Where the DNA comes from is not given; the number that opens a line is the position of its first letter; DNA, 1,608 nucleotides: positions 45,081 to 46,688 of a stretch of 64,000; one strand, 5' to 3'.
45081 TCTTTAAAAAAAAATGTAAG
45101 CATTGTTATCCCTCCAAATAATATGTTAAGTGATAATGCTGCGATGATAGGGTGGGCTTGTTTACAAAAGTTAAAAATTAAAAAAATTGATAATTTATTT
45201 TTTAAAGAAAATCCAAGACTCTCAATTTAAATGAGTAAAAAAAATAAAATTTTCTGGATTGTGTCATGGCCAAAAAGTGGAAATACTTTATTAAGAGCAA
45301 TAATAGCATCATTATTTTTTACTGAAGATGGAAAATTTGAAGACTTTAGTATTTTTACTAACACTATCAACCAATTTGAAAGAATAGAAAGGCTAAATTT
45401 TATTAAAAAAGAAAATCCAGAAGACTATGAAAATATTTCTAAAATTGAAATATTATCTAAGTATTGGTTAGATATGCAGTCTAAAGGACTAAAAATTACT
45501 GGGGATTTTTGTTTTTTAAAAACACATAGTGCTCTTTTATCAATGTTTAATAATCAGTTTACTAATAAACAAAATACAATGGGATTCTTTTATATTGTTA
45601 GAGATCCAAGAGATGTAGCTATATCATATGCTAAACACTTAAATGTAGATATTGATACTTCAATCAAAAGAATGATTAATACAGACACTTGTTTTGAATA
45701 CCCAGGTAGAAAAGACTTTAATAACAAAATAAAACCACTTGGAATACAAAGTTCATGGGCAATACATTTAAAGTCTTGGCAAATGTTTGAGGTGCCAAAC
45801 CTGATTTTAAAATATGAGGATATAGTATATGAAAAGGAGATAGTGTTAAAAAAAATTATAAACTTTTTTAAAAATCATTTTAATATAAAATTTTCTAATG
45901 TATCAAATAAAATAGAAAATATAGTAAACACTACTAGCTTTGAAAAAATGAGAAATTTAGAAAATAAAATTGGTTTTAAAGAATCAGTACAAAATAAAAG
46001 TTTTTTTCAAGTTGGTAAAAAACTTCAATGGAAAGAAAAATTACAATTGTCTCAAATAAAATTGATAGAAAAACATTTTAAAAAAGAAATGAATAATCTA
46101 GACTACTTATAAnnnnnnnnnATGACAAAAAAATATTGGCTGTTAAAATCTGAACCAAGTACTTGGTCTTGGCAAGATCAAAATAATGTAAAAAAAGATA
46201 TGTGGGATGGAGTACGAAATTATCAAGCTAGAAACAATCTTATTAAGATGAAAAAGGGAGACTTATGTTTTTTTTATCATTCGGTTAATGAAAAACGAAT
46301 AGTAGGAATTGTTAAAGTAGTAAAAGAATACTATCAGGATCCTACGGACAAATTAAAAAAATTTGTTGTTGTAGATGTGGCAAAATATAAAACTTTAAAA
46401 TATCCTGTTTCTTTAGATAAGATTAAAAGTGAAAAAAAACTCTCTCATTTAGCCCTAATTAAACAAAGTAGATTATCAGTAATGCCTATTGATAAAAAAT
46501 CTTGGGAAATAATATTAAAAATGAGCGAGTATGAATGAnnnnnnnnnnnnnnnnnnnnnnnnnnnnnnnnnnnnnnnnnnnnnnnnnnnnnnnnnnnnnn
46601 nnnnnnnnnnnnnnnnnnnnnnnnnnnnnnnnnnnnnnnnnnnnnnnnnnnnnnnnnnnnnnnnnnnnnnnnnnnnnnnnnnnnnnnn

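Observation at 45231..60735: Six sulfotransferase genes within about 16 kb of a streamlined genome raise the question of acceptor and PAPS supply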

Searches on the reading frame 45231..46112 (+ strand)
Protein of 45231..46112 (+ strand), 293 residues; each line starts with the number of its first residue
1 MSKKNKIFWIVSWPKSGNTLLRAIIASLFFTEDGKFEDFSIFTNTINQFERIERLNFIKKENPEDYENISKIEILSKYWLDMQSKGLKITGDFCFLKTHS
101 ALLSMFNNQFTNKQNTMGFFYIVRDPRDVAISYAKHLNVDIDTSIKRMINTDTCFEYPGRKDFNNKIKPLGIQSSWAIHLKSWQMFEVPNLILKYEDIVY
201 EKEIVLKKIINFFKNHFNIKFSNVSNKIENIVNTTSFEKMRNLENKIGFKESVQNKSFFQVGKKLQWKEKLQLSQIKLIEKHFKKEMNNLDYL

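Call 3: search_protein_families(library=pfam, proteins=[window:45231-46112:+], max_evalue=0.01)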
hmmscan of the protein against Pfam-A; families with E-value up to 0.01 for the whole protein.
window:45231-46112:+ (293 aa): 2 families
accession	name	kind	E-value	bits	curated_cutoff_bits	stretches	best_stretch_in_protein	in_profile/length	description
PF00685.33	Sulfotransfer_1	-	2e-21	77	22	1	8-289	4-253/255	Sulfotransferase domain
PF13469.12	Sulfotransfer_3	-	0.00085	20.1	27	0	119-213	127-210/216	Sulfotransferase family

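Call 4: search_protein_families(library=ncbifam, proteins=[window:45231-46112:+], max_evalue=0.01)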
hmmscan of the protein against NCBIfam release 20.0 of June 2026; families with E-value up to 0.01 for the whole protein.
window:45231-46112:+ (293 aa): 0 families

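Call 21: search_solved_structures(query=A1, max_evalue=0.001, show_alignments=1)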
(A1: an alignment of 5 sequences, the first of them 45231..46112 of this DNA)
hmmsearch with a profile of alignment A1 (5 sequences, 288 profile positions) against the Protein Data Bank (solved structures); distinct sequences matched with E-value up to 0.001: 50.
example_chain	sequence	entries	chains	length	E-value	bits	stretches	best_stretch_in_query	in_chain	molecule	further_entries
3nib_A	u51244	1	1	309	7.5e-17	64.9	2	111-241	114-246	Teg14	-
3mg9_A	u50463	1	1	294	2.2e-16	63.3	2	112-241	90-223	TEG12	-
3mgb_A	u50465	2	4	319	3.2e-16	62.8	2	112-241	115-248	TEG12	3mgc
2z5f_A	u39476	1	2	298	9.4e-15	58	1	92-284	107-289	Sulfotransferase family cytosolic 1B member 1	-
3ckl_A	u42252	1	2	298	1.6e-14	57.2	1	92-284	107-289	Sulfotransferase family cytosolic 1B member 1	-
7v1o_A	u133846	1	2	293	7.9e-14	54.9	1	112-285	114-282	Amine sulfotransferase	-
8k9y_A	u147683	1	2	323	2.4e-13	53.3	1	114-284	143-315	Cytosolic sulfotransferase 16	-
1q44_A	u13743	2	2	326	4.6e-13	52.4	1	110-283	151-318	Steroid Sulfotransferase | Flavonol sulfotransferase-like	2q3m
22ga_A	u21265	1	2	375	1.5e-12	50.7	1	171-279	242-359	Sulfotransferase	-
5mek_A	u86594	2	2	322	4.1e-12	49.3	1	174-283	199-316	Cytosolic sulfotransferase 18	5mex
9m0l_A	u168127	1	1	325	4.3e-12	49.2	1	174-283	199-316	Cytosolic sulfotransferase 18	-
1cjm_A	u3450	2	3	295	6.4e-12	48.7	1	112-283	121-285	PROTEIN (ARYL SULFOTRANSFERASE) | Monoamine-sulfating phenol sulfotransferase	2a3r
7d1x_A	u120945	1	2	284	6.5e-12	48.7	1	114-282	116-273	Sulfotransferase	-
1hy3_A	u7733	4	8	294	6.9e-12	48.6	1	114-284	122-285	ESTROGEN SULFOTRANSFERASE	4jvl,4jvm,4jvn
2reo_A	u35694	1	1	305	7.1e-12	48.5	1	112-283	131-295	Putative sulfotransferase 1C3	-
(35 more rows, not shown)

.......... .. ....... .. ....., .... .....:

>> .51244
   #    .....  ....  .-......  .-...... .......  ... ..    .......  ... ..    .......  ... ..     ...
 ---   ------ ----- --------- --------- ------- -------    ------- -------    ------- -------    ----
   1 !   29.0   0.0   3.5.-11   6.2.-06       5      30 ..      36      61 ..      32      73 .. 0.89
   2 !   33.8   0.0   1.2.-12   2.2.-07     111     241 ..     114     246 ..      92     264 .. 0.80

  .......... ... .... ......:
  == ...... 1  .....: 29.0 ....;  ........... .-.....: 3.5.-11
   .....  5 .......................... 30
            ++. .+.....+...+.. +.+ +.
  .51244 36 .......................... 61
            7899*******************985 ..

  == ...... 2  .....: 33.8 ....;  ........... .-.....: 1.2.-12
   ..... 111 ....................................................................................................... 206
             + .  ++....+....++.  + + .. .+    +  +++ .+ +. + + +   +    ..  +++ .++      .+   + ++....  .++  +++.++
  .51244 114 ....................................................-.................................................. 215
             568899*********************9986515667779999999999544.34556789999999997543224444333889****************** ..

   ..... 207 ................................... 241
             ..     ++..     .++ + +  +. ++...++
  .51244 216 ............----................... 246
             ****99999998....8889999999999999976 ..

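Call 23: find_related_loci(query=A1, collection=genome_contigs, flank=10000)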
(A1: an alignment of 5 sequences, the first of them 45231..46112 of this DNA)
Query A1 (293 aa) in genome_contigs; peptide patterns used: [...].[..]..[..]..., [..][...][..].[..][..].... (x = any residue, [..] = any of these).
600 stretches matched a pattern (row limit reached: there are more); 551 encode a relative of the query (tblastn E <= 1e-3); the best 80 are kept; 80 distinct loci.
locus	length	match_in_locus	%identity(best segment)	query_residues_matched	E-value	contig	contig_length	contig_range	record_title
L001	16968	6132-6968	47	7-284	1e-75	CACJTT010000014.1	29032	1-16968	uncultured Alphaproteobacteria bacterium isolate AG-447-P14 genome assembly, contig: AG-447-P14_NODE_14, whole genome sh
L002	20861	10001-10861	49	7-292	2e-78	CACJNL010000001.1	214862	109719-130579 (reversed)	uncultured Alphaproteobacteria bacterium isolate AG-447-J18 genome assembly, contig: AG-447-J18_NODE_1, whole genome sho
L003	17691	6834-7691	46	7-292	5e-69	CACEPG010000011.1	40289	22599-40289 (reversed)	uncultured Alphaproteobacteria bacterium isolate AG-404-D18 genome assembly, contig: AG-404-D18_NODE_11, whole genome sh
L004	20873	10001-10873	44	7-292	4e-66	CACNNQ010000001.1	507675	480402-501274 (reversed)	MAG: uncultured Alphaproteobacteria bacterium isolate AG-893-I03 genome assembly, contig: AG-893-I03_NODE_1, whole genom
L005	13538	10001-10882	46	4-292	2e-63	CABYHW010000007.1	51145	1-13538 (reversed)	MAG: uncultured Alphaproteobacteria bacterium isolate AG-894-D03 genome assembly, contig: AG-894-D03_NODE_7, whole genom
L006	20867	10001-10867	44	7-292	9e-62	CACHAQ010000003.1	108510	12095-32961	uncultured Alphaproteobacteria bacterium isolate AG-426-J10 genome assembly, contig: AG-426-J10_NODE_3, whole genome sho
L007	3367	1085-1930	39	1-293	8e-61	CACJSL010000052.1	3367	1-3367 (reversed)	uncultured Alphaproteobacteria bacterium isolate AG-447-P01 genome assembly, contig: AG-447-P01_NODE_53, whole genome sh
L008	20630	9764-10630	40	6-293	6e-58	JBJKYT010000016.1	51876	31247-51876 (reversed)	MAG: Alphaproteobacteria bacterium isolate LRMED-201 HIMB59-LRMED-201-C1464, whole genome shotgun sequence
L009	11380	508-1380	40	7-292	7e-49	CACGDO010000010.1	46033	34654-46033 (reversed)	uncultured Alphaproteobacteria bacterium isolate AG-422-E02 genome assembly, contig: AG-422-E02_NODE_10, whole genome sh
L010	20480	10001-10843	38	9-293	2e-46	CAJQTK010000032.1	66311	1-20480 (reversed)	MAG: uncultured Candidatus Pelagibacter sp. isolate RIS_SAG_65 genome assembly, contig: c_000000004275, whole genome sho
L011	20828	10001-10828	35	7-293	5e-44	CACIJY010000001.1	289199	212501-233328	uncultured Pelagibacteraceae bacterium isolate AG-913-I22 genome assembly, contig: AG-913-I22_NODE_1, whole genome shotg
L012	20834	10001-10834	37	7-293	9e-44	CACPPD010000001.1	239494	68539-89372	MAG: uncultured Pelagibacteraceae bacterium isolate AG-447-M19 genome assembly, contig: AG-447-M19_NODE_1, whole genome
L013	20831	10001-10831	36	6-293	1e-43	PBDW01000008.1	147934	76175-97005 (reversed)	MAG: Pelagibacteraceae bacterium isolate SP337 120795, whole genome shotgun sequence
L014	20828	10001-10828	36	7-293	5e-43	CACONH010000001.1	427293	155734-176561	MAG: uncultured Pelagibacteraceae bacterium isolate AH-324-B10 genome assembly, contig: AH-324-B10_NODE_1, whole genome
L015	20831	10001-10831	37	7-293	1e-41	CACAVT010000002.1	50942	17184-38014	uncultured Pelagibacteraceae bacterium isolate AG-898-M09 genome assembly, contig: AG-898-M09_NODE_2, whole genome shotg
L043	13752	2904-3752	36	7-293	1e-36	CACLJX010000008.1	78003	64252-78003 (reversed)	MAG: uncultured Alphaproteobacteria bacterium isolate AG-464-G03 genome assembly, contig: AG-464-G03_NODE_8, whole genom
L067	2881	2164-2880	36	7-256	2e-34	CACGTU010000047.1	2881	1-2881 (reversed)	uncultured Pelagibacteraceae bacterium isolate AG-426-C16 genome assembly, contig: AG-426-C16_NODE_47, whole genome shot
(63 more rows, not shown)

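Call 51: find_related_loci(query=A1, collection=viral_contigs, flank=6000)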
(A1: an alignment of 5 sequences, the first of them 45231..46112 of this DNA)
Query A1 (293 aa) in viral_contigs; peptide patterns used: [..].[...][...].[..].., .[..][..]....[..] (x = any residue, [..] = any of these).
101 stretches matched a pattern; 40 encode a relative of the query (tblastn E <= 1e-3); 40 distinct loci.
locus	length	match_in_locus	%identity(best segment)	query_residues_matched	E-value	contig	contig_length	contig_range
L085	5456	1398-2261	45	1-292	3e-65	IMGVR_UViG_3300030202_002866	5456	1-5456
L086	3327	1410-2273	45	1-292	2e-65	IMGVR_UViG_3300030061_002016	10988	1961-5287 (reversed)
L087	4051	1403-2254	45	7-292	3e-64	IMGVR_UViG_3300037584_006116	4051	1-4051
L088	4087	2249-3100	44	7-292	2e-62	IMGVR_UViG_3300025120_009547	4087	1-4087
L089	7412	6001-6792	28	9-292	4e-33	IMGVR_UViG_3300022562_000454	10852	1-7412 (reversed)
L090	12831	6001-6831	30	1-292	3e-31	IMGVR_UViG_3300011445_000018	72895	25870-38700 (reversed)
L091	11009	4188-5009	32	3-292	2e-30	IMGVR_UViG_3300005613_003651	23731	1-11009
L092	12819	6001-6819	29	4-292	4e-29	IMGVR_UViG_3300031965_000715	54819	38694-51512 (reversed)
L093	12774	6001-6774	30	3-293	8e-29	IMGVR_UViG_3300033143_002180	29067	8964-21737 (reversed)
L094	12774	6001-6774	30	3-293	8e-29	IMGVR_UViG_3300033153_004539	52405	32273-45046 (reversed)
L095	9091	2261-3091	27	1-293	2e-28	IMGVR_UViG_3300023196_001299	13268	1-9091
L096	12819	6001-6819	26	4-292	1e-27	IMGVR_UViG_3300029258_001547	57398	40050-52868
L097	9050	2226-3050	28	3-293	5e-27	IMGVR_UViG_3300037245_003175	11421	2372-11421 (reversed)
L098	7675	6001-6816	27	3-293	4e-27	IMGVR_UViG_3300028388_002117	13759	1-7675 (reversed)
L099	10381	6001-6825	28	6-293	4e-25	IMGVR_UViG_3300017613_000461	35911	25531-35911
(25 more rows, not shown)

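Call 52: search_protein_families(library=phrogs, proteins=[window:45231-46112:+], max_evalue=0.001)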
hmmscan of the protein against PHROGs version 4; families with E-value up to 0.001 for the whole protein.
window:45231-46112:+ (293 aa): 0 families

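Call 89: search_protein_families(library=pfam, proteins=[L013:10840-11481:-, L013:11537-12157:+, L013:12191-12784:+, L008:10706-11353:-, L004:9279-9992:+, L004:8322-9278:+, L004:10888-11685:+, L008:9045-9605:+, L043:4666-5673:-], max_evalue=0.01)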
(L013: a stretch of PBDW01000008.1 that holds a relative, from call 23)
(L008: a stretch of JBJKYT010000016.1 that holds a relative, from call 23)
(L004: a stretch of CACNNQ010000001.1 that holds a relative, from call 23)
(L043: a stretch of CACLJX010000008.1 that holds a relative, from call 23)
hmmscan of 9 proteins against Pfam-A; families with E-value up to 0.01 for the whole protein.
L013:10840-11481:- (213 aa): 2 families
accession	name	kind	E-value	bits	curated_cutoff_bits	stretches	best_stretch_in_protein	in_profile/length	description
PF13759.12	2OG-FeII_Oxy_5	-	1.6e-21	77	27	1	100-198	2-101/101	Putative 2OG-Fe(II) oxygenase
PF13640.12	2OG-FeII_Oxy_3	-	0.0061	17.9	27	1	142-198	42-96/98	2OG-Fe(II) oxygenase superfamily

L013:11537-12157:+ (206 aa): 2 families
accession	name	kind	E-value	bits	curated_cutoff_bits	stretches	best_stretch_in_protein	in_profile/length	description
PF13759.12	2OG-FeII_Oxy_5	-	6.1e-29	100.8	27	1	97-196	1-101/101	Putative 2OG-Fe(II) oxygenase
PF13640.12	2OG-FeII_Oxy_3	-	6.2e-06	27.5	27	1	112-197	23-97/98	2OG-Fe(II) oxygenase superfamily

L013:12191-12784:+ (197 aa): 1 family
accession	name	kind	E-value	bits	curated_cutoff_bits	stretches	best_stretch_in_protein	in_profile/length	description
PF13759.12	2OG-FeII_Oxy_5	-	1.2e-12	48.5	27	1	100-193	2-101/101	Putative 2OG-Fe(II) oxygenase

L008:10706-11353:- (215 aa): 1 family
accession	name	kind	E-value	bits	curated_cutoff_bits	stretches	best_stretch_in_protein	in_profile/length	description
PF13759.12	2OG-FeII_Oxy_5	-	1e-18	68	27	1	101-198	2-101/101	Putative 2OG-Fe(II) oxygenase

L004:9279-9992:+ (237 aa): 1 family
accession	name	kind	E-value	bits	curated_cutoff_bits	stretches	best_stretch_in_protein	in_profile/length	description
PF19798.5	Sulfotransfer_5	-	8.5e-49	166.4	23.2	1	1-203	1-197/226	Sulfotransferase domain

L004:8322-9278:+ (318 aa): 1 family
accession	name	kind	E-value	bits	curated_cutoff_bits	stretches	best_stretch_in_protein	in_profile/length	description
PF01063.24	Aminotran_4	-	2.2e-36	126.2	28.5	1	65-293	1-223/223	Amino-transferase class IV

L004:10888-11685:+ (265 aa): 0 families

L008:9045-9605:+ (186 aa): 1 family
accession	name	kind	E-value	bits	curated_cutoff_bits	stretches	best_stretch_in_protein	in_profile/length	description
PF06041.17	DUF924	-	4.1e-53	180.6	27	1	8-182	1-179/180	Bacterial protein of unknown function (DUF924)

L043:4666-5673:- (335 aa): 3 families
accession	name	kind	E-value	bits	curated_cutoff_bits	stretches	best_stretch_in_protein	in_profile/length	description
PF00753.33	Lactamase_B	-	1.1e-20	74.9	22.7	2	14-83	5-75/196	Metallo-beta-lactamase superfamily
PF00581.25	Rhodanese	-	5.3e-12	46.5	22.2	1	241-334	2-101/102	Rhodanese-like domain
PF12706.13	Lactamase_B_2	-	0.00016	21.8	27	1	30-93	4-73/200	Beta-lactamase superfamily domain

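Call 104: search_protein_families(library=pfam, proteins=[L001:15115-16737:-, L003:15835-17445:-, L067:506-2158:+], max_evalue=0.001)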
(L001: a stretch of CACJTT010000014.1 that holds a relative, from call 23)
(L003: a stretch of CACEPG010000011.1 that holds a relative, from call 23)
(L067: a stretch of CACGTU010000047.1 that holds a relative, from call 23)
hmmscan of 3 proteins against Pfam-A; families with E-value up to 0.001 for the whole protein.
L001:15115-16737:- (540 aa): 4 families
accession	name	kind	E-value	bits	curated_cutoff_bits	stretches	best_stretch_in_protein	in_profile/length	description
PF13469.12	Sulfotransfer_3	-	5.7e-28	99.1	27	1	301-483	3-216/216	Sulfotransferase family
PF00685.33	Sulfotransfer_1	-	6.8e-14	52.3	22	1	301-502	5-209/255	Sulfotransferase domain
PF07719.23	TPR_2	-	0.00038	20.8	27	0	116-144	3-31/34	Tetratricopeptide repeat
PF13181.12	TPR_8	-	0.00092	19.6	25.7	0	116-144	3-31/34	Tetratricopeptide repeat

L003:15835-17445:- (536 aa): 3 families
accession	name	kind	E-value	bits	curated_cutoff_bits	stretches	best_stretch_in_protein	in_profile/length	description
PF13469.12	Sulfotransfer_3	-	5.6e-29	102.4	27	1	294-479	2-216/216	Sulfotransferase family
PF00685.33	Sulfotransfer_1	-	3.9e-12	46.6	22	1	294-517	4-234/255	Sulfotransferase domain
PF07719.23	TPR_2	-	0.00074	19.9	27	0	17-41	9-33/34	Tetratricopeptide repeat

L067:506-2158:+ (550 aa): 17 families
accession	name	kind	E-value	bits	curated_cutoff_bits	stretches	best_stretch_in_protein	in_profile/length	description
PF13469.12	Sulfotransfer_3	-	2.5e-36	126.4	27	1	316-496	1-215/216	Sulfotransferase family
PF13181.12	TPR_8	-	3.7e-20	70.7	25.7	1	142-173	2-33/34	Tetratricopeptide repeat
PF00515.34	TPR_1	-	1.7e-16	59.7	27.8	1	143-174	3-34/34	Tetratricopeptide repeat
PF13414.12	TPR_11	-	2e-16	59.8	26.8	2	80-117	1-38/42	TPR repeat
PF13424.12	TPR_12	-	2e-15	57.1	30.1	2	142-203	4-73/77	Tetratricopeptide repeat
PF07719.23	TPR_2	-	2.1e-15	55.9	27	1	142-173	2-33/34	Tetratricopeptide repeat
PF13431.12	TPR_17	-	6.2e-12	45.2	24.4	1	95-126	1-32/34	Tetratricopeptide repeat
PF13374.12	TPR_10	-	4.1e-11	43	27.5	0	146-170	7-31/42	Tetratricopeptide repeat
PF14559.12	TPR_19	-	6.8e-09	36.4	25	1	125-175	9-59/68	Tetratricopeptide repeat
PF00685.33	Sulfotransfer_1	-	4.1e-08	33.4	22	1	317-532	4-234/255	Sulfotransferase domain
PF13428.12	TPR_14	-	1.6e-06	28.6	23.5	0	142-176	2-36/44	Tetratricopeptide repeat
PF13174.12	TPR_6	-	7.2e-06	26.8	26.3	0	142-169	1-28/33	Tetratricopeptide repeat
PF13432.12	TPR_16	-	8.2e-06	26.6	32.7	0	139-172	29-62/65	Tetratricopeptide repeat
PF12895.13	ANAPC3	-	1.2e-05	26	27.2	0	135-200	17-81/82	Anaphase-promoting complex, cyclosome, subunit 3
PF13176.12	TPR_7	-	0.00015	22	27.9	0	145-170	3-28/36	Tetratricopeptide repeat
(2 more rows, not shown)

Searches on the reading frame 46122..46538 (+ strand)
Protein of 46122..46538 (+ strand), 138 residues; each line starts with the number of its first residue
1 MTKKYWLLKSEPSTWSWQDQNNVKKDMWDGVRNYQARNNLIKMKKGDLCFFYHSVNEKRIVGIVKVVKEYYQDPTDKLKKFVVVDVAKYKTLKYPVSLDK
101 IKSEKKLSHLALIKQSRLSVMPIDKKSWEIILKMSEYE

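Call 3: search_protein_families(library=pfam, proteins=[window:46122-46538:+], max_evalue=0.01)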
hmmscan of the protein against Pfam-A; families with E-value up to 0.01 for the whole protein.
window:46122-46538:+ (138 aa): 1 family
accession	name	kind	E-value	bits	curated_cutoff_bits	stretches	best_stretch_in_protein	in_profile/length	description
PF01878.24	EVE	-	4.4e-46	156.9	23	1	4-134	1-145/145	EVE domain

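Call 4: search_protein_families(library=ncbifam, proteins=[window:46122-46538:+], max_evalue=0.01)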
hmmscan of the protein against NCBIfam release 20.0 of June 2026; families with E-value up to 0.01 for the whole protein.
window:46122-46538:+ (138 aa): 1 family
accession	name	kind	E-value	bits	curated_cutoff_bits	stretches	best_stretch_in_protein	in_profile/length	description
NF002008.0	PRK00809.1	subfamily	0.0021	17.7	139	1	5-102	3-97/146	hypothetical protein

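Call 52: search_protein_families(library=phrogs, proteins=[window:46122-46538:+], max_evalue=0.001)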
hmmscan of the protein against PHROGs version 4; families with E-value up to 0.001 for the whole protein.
window:46122-46538:+ (138 aa): 0 families
